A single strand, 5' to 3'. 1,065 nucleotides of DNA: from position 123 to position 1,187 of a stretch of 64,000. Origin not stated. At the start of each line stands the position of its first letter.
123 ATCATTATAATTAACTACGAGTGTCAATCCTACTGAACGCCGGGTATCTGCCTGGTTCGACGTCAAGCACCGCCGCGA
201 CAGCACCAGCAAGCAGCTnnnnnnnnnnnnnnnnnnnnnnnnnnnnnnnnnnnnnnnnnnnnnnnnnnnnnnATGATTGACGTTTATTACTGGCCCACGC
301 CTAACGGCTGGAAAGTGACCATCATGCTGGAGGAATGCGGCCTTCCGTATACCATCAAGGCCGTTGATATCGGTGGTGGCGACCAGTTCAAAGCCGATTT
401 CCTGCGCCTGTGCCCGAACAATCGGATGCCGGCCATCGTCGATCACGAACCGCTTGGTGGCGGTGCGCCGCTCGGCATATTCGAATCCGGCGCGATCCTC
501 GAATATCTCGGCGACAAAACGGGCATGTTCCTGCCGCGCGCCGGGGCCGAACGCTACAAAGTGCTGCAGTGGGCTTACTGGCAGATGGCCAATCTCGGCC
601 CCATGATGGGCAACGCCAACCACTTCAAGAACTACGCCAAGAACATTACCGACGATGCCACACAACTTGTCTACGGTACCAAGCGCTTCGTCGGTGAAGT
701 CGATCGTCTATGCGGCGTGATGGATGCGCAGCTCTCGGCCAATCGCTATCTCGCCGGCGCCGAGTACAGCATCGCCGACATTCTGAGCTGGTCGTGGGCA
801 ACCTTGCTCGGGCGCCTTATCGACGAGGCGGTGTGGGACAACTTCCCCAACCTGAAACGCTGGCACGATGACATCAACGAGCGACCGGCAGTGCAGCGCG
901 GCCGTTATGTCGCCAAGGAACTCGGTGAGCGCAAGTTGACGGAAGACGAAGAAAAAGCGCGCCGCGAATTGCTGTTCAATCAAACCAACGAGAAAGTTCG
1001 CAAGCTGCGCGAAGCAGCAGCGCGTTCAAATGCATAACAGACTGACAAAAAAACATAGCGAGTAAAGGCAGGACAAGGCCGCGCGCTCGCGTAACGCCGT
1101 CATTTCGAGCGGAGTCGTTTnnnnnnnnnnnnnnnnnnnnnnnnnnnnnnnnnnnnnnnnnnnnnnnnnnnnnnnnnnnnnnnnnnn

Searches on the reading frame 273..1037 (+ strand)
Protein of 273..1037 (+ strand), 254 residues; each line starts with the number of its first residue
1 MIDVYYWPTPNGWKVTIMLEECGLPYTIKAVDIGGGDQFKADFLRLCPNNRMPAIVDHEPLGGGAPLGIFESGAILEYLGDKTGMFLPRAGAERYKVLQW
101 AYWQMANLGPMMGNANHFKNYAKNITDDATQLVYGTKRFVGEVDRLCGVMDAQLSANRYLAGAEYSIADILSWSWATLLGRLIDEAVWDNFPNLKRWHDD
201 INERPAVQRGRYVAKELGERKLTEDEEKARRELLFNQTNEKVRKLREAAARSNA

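Call 47: find_homologous_proteins(query=window:273-1037:+, max_evalue=1e-60)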
Query window:273-1037:+ (254 aa): 5492 proteins with E <= 1e-60 among 8000 candidates; the best 120 are listed.
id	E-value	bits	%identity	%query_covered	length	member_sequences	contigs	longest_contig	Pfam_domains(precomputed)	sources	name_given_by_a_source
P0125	4.1e-173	592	100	100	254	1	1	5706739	PF14497.12,PF13417.13,PF02798.27,PF00043.31,PF13409.13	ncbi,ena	-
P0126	1.0e-172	591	74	67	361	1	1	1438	PF14497.12,PF13410.12,PF00043.31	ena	-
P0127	4.6e-140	484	81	99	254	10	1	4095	PF13417.13,PF02798.27,PF00043.31,PF13409.13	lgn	-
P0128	1.3e-139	482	81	99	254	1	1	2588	PF13417.13,PF02798.27,PF00043.31,PF13409.13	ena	-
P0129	1.9e-139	482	81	99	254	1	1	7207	PF13410.12,PF13417.13,PF02798.27,PF00043.31,PF13409.13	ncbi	-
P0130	5.7e-139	480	81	95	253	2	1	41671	PF13410.12,PF13417.13,PF02798.27,PF00043.31,PF13409.13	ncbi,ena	-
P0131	1.6e-138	479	81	95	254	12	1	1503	PF13410.12,PF13417.13,PF02798.27,PF00043.31,PF13409.13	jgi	jgi:GST-like protein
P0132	2.0e-138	478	81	95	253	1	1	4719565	PF13410.12,PF13417.13,PF02798.27,PF00043.31,PF13409.13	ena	-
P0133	2.5e-138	478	81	95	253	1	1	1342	PF13410.12,PF13417.13,PF02798.27,PF00043.31,PF13409.13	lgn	-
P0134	5.7e-138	477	81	95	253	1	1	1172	PF13410.12,PF13417.13,PF02798.27,PF00043.31,PF13409.13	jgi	-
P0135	7.9e-138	476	79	95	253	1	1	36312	PF13410.12,PF13417.13,PF02798.27,PF00043.31,PF13409.13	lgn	-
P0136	8.1e-138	476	80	95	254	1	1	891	PF14497.12,PF13410.12,PF13417.13,PF02798.27,PF00043.31,PF13409.13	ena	-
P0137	1.2e-137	476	81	95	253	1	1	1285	PF13410.12,PF13417.13,PF02798.27,PF00043.31,PF13409.13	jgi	-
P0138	1.2e-137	476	81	95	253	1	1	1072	PF13410.12,PF13417.13,PF02798.27,PF00043.31,PF13409.13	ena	-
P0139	1.5e-137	475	81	95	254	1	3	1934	PF13410.12,PF13417.13,PF02798.27,PF00043.31,PF13409.13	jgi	jgi:GST-like protein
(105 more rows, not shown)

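Call 48: find_encoding_contigs(protein=P0127, flank=10000, max_places=5)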
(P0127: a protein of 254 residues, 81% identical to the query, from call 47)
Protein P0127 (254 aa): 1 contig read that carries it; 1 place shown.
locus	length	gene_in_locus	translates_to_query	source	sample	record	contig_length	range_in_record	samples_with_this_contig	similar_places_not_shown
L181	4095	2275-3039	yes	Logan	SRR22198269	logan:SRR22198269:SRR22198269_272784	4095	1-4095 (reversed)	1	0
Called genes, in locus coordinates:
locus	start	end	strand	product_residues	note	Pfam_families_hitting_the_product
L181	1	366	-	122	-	?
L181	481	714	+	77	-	PF02597:ThiS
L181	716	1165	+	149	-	PF02391:MoaE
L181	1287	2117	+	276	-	PF12706:Lactamase_B_2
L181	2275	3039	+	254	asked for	PF02798:GST_N, PF13417:GST_N_3, PF13409:GST_N_2, PF00043:GST_C (weak)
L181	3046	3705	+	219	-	PF00293:NUDIX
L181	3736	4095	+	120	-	?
